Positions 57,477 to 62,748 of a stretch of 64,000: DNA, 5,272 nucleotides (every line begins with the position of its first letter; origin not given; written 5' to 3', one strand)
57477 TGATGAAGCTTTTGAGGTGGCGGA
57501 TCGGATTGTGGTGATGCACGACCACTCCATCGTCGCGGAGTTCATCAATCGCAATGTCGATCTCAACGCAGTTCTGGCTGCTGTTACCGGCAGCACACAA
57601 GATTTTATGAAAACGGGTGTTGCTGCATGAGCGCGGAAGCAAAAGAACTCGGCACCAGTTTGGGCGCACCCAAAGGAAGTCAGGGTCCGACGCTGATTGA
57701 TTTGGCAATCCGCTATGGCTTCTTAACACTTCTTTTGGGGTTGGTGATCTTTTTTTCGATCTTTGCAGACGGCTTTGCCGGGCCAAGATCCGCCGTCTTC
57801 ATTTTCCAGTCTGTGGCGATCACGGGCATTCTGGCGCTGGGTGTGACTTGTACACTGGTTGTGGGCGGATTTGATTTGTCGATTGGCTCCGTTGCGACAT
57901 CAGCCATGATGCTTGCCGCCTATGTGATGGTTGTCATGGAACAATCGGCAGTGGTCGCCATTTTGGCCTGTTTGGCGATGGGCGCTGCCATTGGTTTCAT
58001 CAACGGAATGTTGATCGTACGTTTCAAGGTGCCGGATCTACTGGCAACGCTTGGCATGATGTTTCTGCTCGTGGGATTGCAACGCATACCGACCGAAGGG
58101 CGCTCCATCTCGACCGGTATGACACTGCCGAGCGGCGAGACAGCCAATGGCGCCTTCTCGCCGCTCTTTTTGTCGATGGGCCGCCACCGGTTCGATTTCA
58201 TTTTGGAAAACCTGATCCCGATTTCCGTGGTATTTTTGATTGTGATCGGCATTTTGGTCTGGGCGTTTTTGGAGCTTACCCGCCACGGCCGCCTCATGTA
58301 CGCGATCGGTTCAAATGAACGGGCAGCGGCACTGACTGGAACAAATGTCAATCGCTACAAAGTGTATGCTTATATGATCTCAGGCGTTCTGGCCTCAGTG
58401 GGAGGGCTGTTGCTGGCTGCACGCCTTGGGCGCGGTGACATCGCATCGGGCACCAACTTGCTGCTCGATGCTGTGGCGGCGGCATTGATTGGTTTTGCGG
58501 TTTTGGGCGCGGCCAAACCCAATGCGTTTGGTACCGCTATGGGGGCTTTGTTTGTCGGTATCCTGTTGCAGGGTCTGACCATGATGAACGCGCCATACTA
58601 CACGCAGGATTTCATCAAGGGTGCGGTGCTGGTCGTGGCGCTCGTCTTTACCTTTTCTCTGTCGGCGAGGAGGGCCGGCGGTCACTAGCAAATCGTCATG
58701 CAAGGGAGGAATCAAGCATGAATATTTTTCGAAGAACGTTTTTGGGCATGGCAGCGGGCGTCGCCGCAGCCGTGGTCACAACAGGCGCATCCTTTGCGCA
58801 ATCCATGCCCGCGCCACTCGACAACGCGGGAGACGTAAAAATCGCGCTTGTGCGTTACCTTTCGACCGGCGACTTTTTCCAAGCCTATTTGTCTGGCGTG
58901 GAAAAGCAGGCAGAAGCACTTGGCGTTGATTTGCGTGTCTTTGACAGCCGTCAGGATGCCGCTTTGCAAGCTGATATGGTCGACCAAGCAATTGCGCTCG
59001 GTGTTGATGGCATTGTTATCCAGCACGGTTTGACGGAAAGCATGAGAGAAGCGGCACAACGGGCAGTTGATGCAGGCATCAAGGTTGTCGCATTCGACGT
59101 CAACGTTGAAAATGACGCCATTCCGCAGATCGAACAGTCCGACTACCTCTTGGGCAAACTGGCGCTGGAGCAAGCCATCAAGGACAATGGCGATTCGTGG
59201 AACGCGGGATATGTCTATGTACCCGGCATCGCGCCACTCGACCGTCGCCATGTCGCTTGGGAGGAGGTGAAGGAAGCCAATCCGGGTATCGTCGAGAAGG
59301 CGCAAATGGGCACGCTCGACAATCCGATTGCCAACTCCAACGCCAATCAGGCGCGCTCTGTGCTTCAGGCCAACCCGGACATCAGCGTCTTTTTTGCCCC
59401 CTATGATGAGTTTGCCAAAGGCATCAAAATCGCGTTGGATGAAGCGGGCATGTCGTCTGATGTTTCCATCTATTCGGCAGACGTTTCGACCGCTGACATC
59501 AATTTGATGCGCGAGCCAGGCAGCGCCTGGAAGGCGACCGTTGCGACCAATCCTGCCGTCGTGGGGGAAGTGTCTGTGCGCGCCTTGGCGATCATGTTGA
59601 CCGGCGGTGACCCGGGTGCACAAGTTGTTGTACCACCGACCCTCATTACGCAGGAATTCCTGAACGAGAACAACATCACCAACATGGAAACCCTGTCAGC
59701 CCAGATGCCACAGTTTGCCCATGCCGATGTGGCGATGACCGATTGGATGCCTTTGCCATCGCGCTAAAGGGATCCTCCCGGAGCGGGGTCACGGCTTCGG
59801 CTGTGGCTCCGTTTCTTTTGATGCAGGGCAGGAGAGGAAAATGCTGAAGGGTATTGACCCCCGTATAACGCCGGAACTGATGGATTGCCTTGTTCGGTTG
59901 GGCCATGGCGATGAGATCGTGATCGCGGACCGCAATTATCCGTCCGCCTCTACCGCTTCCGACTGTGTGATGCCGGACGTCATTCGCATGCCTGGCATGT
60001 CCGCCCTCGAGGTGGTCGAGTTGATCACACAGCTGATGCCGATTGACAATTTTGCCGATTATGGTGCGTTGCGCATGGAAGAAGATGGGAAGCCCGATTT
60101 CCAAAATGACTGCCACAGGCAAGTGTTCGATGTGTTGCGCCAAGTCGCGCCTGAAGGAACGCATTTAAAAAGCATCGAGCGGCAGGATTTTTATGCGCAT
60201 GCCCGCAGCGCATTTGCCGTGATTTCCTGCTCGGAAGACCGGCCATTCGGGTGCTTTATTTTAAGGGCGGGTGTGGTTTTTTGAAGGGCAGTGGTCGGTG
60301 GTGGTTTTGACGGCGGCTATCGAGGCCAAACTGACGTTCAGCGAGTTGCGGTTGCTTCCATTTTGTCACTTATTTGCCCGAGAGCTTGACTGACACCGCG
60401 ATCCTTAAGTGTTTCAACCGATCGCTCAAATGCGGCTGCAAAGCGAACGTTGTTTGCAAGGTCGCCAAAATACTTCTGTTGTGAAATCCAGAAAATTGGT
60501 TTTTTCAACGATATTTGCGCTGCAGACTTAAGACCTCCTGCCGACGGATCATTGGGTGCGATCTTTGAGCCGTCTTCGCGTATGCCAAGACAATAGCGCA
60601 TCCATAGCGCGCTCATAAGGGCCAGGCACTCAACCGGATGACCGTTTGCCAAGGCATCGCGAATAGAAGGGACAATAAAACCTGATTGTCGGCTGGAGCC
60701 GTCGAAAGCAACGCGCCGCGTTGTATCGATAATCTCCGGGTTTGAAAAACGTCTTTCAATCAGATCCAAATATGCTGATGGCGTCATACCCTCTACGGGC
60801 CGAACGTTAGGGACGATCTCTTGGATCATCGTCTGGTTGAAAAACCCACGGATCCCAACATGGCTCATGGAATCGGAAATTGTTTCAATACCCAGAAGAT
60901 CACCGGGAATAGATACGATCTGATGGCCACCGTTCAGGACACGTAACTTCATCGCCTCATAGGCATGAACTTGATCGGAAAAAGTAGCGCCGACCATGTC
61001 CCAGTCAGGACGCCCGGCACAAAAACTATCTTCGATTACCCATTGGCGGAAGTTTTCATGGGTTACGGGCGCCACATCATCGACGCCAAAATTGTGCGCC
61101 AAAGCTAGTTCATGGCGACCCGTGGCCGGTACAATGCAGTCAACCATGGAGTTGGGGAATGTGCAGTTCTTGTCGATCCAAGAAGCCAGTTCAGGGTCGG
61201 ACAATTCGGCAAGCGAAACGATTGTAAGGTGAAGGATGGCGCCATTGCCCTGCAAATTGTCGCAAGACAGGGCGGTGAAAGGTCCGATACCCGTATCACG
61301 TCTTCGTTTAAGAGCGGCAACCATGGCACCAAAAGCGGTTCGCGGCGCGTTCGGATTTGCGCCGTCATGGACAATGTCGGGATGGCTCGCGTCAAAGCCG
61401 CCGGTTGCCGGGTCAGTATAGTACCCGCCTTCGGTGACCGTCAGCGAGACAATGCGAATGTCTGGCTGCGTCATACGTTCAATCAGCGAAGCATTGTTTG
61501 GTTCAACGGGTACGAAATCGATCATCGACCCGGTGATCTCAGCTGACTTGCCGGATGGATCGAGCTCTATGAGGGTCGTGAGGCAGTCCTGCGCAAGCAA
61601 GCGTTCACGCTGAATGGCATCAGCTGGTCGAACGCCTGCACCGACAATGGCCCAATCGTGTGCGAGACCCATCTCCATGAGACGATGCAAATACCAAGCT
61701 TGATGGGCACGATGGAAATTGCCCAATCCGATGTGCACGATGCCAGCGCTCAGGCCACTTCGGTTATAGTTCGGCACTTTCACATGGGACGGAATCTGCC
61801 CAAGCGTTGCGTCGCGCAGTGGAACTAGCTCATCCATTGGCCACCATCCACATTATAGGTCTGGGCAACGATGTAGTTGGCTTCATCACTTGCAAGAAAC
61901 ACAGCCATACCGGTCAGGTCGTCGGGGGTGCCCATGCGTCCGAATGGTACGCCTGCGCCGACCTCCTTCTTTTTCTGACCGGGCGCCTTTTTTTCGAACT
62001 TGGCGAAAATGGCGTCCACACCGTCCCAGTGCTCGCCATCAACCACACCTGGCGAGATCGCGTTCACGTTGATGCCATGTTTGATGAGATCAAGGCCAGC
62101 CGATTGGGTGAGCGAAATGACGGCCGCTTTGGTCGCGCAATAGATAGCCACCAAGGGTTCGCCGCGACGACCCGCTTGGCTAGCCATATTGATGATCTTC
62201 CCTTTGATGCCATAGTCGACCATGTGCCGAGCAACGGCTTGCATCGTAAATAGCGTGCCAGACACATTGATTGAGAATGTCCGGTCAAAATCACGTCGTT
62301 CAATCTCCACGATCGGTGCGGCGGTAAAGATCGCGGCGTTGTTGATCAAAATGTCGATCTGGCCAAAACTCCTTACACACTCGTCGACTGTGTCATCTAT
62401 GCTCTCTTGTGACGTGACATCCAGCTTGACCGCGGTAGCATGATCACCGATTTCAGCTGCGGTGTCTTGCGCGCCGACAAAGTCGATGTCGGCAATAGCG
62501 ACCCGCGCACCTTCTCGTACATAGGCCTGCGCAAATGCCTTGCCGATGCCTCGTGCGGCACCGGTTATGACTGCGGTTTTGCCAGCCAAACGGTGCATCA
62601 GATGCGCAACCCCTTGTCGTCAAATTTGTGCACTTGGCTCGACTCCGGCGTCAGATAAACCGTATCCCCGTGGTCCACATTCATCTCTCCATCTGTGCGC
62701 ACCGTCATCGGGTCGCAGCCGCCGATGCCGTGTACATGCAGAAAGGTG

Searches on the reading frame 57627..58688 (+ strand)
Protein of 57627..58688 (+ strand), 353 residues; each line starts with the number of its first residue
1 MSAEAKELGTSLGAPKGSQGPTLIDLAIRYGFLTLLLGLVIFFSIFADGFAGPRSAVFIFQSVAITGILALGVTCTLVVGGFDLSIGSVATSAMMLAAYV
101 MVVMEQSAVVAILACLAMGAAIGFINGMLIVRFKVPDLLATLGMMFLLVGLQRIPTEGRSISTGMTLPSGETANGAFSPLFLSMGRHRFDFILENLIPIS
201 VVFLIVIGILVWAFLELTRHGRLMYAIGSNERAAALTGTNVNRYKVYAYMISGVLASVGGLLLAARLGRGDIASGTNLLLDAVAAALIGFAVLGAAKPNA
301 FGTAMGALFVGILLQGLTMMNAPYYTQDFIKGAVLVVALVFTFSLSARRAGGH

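Call 16: search_protein_families(library=ncbifam, max_evalue=1e-10, proteins=[window:57627-58688:+])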
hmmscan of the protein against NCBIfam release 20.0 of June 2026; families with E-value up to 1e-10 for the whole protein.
window:57627-58688:+ (353 aa): 9 families
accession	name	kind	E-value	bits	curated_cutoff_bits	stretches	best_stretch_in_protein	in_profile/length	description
NF007067.0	PRK09512.1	equivalog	4.4e-47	160.8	398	1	34-340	24-315/321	ribose ABC transporter permease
NF040906.3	GguB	equivalog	9.7e-41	140.2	450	2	196-342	223-369/375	multiple monosaccharide ABC transporter permease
NF008441.0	PRK11285.1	equivalog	5.6e-38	130.9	378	1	20-341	20-322/333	L-arabinose ABC transporter permease AraH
NF007014.0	PRK09478.1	equivalog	2.7e-33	115.7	386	1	31-341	17-327/336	galactose/methyl galactoside ABC transporter permease MglC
NF011612.1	PRK15038.1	equivalog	1.3e-30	106.7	500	1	44-341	15-304/322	autoinducer 2 ABC transporter permease LsrD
NF007252.0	PRK09699.1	equivalog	1.4e-28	100.1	396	1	29-340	25-319/326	D-allose ABC transporter permease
NF008630.0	PRK11618.1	equivalog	8e-28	97.6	363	1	39-317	19-282/331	galactofuranose ABC transporter, permease protein YjfF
NF011961.0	PRK15432.1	equivalog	6.6e-26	91.3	388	1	37-342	18-304/344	autoinducer 2 ABC transporter permease LsrC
NF041862.1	YtfT_transport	equivalog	8.4e-20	71.2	535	1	54-340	54-322/339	galactofuranose ABC transporter, ATP-binding protein YtfT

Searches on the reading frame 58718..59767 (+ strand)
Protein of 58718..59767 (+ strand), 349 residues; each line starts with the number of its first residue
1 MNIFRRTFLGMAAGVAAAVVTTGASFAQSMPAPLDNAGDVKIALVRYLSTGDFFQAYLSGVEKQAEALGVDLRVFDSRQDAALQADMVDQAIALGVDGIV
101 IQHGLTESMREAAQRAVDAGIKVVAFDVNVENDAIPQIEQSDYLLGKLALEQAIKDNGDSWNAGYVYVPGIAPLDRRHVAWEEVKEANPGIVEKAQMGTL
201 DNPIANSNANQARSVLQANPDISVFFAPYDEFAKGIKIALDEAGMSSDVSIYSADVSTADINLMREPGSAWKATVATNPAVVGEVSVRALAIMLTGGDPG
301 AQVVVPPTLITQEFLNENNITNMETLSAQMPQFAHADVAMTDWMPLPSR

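Call 61: search_protein_families(library=pfam, max_evalue=0.00001, proteins=[window:58718-59767:+])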
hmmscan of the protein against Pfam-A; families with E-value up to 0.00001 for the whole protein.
window:58718-59767:+ (349 aa): 2 families
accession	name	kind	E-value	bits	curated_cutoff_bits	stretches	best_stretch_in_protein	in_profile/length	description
PF13407.12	Peripla_BP_4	-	8e-35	121.1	35.1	1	42-296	1-256/258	Periplasmic binding protein domain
PF00532.27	Peripla_BP_1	-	2.9e-12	47.1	22.2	1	43-255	6-220/281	Periplasmic binding proteins and sugar binding domain of LacI family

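Call 88: search_solved_structures(query=window:58718-59767:+, max_evalue=1e-10)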
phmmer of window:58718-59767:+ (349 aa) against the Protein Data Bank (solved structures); distinct sequences matched with E-value up to 1e-10: 14.
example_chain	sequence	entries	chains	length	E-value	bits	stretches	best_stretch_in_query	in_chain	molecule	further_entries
4ry8_A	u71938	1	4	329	6.8e-64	219.4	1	29-345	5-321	Periplasmic binding protein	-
5ulb_A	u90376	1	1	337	1.4e-41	146.1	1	32-344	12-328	Putative sugar ABC transporter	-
7e7m_A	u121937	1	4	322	2.6e-18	69.6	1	35-315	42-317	D-ribose ABC transporter substrate-binding protein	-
5hsg_A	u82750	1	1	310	1.2e-13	54.3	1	42-313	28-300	Putative ABC transporter, nucleotide binding/ATPase protein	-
2fn9_A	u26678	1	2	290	2.4e-13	53.4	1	43-313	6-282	ribose ABC transporter, periplasmic ribose-binding protein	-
5ibq_A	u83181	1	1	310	4e-13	52.6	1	42-276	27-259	Probable ribose ABC transporter, substrate-binding protein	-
4ry0_A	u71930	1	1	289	4.2e-13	52.5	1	42-276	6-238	Probable ribose ABC transporter, substrate-binding protein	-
2fn8_A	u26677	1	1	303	5e-13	52.3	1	43-315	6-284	ribose ABC transporter, periplasmic ribose-binding protein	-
2gx6_A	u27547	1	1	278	1.9e-12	50.4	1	42-309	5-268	D-ribose-binding periplasmic protein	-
1ba2_A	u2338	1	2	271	6e-12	48.7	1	42-302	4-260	D-RIBOSE-BINDING PROTEIN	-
1urp_A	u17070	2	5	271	1.5e-11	47.5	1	42-302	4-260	D-RIBOSE-BINDING PROTEIN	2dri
1dbp_A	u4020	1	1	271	1.6e-11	47.3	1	42-302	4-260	D-RIBOSE-BINDING PROTEIN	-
1drj_A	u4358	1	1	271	1.8e-11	47.2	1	42-302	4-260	D-RIBOSE-BINDING PROTEIN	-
1drk_A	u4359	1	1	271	6.2e-11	45.4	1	42-302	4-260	D-RIBOSE-BINDING PROTEIN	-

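Call 92: search_solved_structures(query=window:58718-59767:+, max_evalue=1e-30, show_alignments=2)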
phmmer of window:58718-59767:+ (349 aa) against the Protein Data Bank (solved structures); distinct sequences matched with E-value up to 1e-30: 2.
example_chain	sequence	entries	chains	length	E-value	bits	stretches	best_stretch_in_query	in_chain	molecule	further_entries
4ry8_A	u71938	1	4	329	6.8e-64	219.4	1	29-345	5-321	Periplasmic binding protein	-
5ulb_A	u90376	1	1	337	1.4e-41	146.1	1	32-344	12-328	Putative sugar ABC transporter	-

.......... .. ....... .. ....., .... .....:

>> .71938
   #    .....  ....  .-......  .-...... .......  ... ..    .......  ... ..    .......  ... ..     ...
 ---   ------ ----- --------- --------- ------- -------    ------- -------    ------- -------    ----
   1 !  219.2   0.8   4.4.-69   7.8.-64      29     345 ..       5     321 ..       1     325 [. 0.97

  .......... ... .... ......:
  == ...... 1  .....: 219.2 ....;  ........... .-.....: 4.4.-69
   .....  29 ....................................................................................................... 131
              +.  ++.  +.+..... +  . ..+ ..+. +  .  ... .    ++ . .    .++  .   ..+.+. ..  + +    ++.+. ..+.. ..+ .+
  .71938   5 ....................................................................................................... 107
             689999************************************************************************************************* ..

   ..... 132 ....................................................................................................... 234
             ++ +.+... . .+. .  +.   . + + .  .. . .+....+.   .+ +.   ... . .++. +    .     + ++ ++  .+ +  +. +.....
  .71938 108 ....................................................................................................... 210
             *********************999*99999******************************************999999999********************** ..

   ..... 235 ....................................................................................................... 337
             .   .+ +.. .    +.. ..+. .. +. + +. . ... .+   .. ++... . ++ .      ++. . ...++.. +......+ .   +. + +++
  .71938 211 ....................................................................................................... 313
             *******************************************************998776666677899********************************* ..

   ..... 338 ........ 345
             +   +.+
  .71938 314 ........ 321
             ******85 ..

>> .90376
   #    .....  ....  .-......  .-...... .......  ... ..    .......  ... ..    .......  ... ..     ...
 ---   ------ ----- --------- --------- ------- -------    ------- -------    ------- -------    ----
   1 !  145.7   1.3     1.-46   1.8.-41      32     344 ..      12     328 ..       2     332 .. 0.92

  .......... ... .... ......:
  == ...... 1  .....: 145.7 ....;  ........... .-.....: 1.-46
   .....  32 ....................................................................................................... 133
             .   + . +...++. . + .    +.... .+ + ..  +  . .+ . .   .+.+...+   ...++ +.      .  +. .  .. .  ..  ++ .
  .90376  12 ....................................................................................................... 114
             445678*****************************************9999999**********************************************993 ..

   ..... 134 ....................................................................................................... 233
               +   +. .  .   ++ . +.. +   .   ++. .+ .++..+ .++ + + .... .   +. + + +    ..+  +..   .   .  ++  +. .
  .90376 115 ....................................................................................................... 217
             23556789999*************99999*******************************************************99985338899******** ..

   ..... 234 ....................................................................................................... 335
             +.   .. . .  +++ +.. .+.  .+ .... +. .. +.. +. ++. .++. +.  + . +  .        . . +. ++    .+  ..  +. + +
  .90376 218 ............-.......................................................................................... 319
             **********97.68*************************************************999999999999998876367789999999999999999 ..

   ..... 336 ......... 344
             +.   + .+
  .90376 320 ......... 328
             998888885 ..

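Call 97: predict_structure(protein=window:58718-59767:+)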
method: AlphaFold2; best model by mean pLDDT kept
length: 349 residues; sequences in the alignment: 1
mean_pLDDT: 41.3   pTM: 0.36
mean pLDDT of the five models: 41.3, 38.2, 37.8, 37.7, 36.3
residues with pLDDT >= 90: 0; 70-90: 24; 50-70: 72; < 50: 253
segments of 3 or more residues with pLDDT < 50: 1-38, 49-53, 127-312, 331-349
pLDDT, mean of each block of 10 residues (from residue 1): 28 38 38 39 62 50 56 68 73 74 59 67 49 25 28 30 24 25 36 27 31 32 30 37 35 31 35 36 33 37 38 55 56 38 27
secondary structure, 60 per line:
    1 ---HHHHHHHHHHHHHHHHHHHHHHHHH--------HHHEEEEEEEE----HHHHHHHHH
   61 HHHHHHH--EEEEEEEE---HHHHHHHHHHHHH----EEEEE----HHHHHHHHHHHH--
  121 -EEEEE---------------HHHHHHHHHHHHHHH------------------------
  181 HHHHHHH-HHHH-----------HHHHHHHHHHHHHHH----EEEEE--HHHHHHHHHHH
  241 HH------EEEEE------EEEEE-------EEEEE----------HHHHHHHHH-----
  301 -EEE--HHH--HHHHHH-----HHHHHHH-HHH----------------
elements in order: H4-28 E40-47 H52-67 E70-77 H81-93 E98-102 H107-118 E122-126 H142-156 H181-187 H189-192 H204-218 E223-227 H230-242 E249-253 E260-264 E272-276 H287-295 E302-304 H312-317 H323-329

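Call 99: fold_search(model_id=the predicted structure, library=pdb)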
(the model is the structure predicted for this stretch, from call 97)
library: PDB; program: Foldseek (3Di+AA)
matches with E <= 10: 1799; with E <= 0.001: 76
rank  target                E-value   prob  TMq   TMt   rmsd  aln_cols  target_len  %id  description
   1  4ry8_A                1.9e-11  1.00  0.26  0.28  23.3       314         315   36  Crystal structure of 5-methylthioribose transporter solute binding protein TLET_1677 from Thermotoga lettingae TMO TAR (released 2014-12-24)
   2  4ry8_B                6.9e-11  1.00  0.27  0.29  23.6       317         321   36  Crystal structure of 5-methylthioribose transporter solute binding protein TLET_1677 from Thermotoga lettingae TMO TAR (released 2014-12-24)
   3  4ry8_C                2.4e-10  1.00  0.26  0.28  22.9       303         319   36  Crystal structure of 5-methylthioribose transporter solute binding protein TLET_1677 from Thermotoga lettingae TMO TAR (released 2014-12-24)
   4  5ulb                  2.2e-07  1.00  0.24  0.25  23.1       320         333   30  Crystal structure of sugar ABC transporter from Yersinia enterocolitica subsp. enterocolitica 8081 (released 2018-09-12)
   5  3rot_A                3.3e-06  1.00  0.24  0.31  14.8       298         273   15  Crystal structure of ABC sugar transporter (periplasmic sugar binding protein) from Legionella pneumophila (released 2011-05-18)
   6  7e7m_C                1.2e-05  1.00  0.26  0.31  16.5       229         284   25  Crystal Structure Analysis of the Streptococcus agalactiae Ribose Binding Protein RbsB (released 2022-03-02)
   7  1drj                  1.3e-05  1.00  0.25  0.31  16.5       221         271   28  PROBING PROTEIN-PROTEIN INTERACTIONS: THE RIBOSE-BINDING PROTEIN IN BACTERIAL TRANSPORT AND CHEMOTAXIS (released 1995-01-26)
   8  2dri                  1.5e-05  1.00  0.25  0.31  16.8       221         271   27  PROBING PROTEIN-PROTEIN INTERACTIONS: THE RIBOSE BINDING PROTEIN IN BACTERIAL TRANSPORT AND CHEMOTAXIS (released 1995-01-26)
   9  1dbp                  1.6e-05  1.00  0.25  0.31  16.7       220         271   27  IDENTICAL MUTATIONS AT CORRESPONDING POSITIONS IN TWO HOMOLOGOUS PROTEINS WITH NON-IDENTICAL EFFECTS (released 1994-05-31)
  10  7e7m_A                1.6e-05  1.00  0.25  0.30  17.1       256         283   24  Crystal Structure Analysis of the Streptococcus agalactiae Ribose Binding Protein RbsB (released 2022-03-02)
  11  1drk                  1.8e-05  1.00  0.24  0.30  16.7       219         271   27  PROBING PROTEIN-PROTEIN INTERACTIONS: THE RIBOSE-BINDING PROTEIN IN BACTERIAL TRANSPORT AND CHEMOTAXIS (released 1995-01-26)
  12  9a5f_A                2.0e-05  1.00  0.25  0.28  17.1       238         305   24  Integrative model of RBSB-YXKC by crosslinking MS and deep learning (released 2024-09-18)
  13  2gx6                  2.2e-05  1.00  0.25  0.31  16.7       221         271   28  Rational stabilization of E. coli ribose binding protein (released 2007-03-20)
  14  3l49_A                2.2e-05  1.00  0.24  0.29  20.0       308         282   17  CRYSTAL STRUCTURE OF ABC SUGAR TRANSPORTER SUBUNIT FROM Rhodobacter sphaeroides 2.4.1 (released 2010-01-05)
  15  7qsq_A                2.4e-05  1.00  0.24  0.62   8.9       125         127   27  Permutated N-terminal lobe of the ribose binding protein from Thermotoga maritima (released 2023-01-11)
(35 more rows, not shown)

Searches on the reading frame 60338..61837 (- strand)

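Call 61: search_protein_families(library=pfam, max_evalue=0.00001, proteins=[window:60338-61837:-])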
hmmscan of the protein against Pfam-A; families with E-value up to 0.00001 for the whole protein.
window:60338-61837:- (499 aa): 2 families
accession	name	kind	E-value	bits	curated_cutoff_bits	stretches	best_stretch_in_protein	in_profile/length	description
PF01232.29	Mannitol_dh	-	1.7e-49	169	27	1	32-280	2-198/199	Mannitol dehydrogenase Rossmann domain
PF08125.19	Mannitol_dh_C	-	1.1e-47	162.4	30.7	1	290-477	2-189/190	Mannitol dehydrogenase C-terminal domain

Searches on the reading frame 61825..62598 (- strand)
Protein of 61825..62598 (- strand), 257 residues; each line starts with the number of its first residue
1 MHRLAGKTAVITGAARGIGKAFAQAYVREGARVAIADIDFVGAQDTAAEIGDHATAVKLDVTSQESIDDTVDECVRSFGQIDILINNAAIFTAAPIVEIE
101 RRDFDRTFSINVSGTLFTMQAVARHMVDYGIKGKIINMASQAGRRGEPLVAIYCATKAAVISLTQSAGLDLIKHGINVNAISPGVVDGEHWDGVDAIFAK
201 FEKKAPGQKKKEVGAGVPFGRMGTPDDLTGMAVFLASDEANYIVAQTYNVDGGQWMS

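Call 61: search_protein_families(library=pfam, max_evalue=0.00001, proteins=[window:61825-62598:-])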
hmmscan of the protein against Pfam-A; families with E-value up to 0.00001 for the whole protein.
window:61825-62598:- (257 aa): 3 families
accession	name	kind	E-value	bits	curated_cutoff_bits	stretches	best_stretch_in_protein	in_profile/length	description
PF13561.12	adh_short_C2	-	1.3e-59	202.1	27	1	13-253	1-234/236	Enoyl-(Acyl carrier protein) reductase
PF00106.31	adh_short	-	3.6e-54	183.6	26.6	1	7-190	1-186/195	short chain dehydrogenase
PF08659.16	KR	-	1.3e-09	38.7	22.6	1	8-164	2-160/180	KR domain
